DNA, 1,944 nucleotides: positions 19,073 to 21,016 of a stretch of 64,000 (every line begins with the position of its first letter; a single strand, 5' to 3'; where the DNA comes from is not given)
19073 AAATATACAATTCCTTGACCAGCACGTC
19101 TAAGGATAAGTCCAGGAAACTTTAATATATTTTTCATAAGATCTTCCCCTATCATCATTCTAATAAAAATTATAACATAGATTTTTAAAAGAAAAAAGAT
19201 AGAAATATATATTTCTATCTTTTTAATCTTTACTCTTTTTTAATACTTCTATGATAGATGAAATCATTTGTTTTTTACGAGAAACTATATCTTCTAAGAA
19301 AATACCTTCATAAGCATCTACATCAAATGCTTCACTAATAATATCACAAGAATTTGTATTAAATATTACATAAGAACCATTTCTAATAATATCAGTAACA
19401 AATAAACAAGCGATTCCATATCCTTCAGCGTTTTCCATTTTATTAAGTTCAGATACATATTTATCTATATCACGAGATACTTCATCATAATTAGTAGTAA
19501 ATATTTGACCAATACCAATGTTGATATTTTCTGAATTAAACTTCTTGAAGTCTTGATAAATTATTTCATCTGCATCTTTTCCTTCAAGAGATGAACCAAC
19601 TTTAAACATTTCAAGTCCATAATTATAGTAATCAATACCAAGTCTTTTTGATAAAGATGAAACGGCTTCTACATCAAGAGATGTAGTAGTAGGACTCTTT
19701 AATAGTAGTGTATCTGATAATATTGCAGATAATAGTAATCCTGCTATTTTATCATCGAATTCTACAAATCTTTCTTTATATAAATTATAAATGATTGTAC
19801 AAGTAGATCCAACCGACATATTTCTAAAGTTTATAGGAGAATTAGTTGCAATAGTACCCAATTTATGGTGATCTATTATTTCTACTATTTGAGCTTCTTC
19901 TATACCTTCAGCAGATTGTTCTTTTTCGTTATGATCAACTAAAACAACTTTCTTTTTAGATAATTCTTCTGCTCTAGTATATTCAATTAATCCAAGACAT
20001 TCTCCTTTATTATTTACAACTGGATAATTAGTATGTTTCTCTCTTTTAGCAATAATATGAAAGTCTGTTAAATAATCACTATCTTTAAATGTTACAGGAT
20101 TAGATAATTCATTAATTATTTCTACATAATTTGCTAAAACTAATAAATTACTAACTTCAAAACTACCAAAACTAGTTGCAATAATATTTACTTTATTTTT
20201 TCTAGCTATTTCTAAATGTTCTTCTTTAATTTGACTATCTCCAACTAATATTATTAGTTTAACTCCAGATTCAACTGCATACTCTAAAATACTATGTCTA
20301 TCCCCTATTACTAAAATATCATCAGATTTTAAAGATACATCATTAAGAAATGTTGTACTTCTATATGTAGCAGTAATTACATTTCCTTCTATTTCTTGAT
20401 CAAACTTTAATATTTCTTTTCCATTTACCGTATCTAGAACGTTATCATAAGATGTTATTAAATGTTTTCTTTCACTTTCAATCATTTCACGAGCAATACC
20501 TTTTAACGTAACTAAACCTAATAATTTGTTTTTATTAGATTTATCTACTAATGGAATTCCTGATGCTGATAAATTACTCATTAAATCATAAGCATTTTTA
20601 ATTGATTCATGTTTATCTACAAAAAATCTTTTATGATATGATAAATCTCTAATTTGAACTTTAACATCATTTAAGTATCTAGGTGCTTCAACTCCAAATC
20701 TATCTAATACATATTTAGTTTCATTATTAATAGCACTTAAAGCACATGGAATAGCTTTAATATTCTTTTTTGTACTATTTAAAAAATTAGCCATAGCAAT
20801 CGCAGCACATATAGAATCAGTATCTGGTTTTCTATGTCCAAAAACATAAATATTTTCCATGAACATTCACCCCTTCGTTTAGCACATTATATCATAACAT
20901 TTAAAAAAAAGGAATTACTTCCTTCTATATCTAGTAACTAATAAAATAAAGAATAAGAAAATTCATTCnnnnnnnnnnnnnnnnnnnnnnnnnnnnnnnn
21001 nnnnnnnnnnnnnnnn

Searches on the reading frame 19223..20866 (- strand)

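Call 69: search_protein_families(library=pfam, proteins=[window:19223-20866:-], max_evalue=0.00001)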
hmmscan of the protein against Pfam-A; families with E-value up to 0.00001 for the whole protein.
window:19223-20866:- (547 aa): 4 families
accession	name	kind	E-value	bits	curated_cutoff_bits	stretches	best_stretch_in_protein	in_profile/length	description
PF02833.19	DHHA2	-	1.3e-27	97.1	27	1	419-538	2-123/126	DHHA2 domain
PF01368.27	DHH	-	2.7e-27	95.9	28.1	1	5-382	1-125/125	DHH family, N-terminal domain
PF07085.17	DRTGG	-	1.4e-12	47.8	25.2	1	145-242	4-102/105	DRTGG domain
PF00571.33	CBS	-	5.2e-10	39.9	24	0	81-129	10-56/57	CBS domain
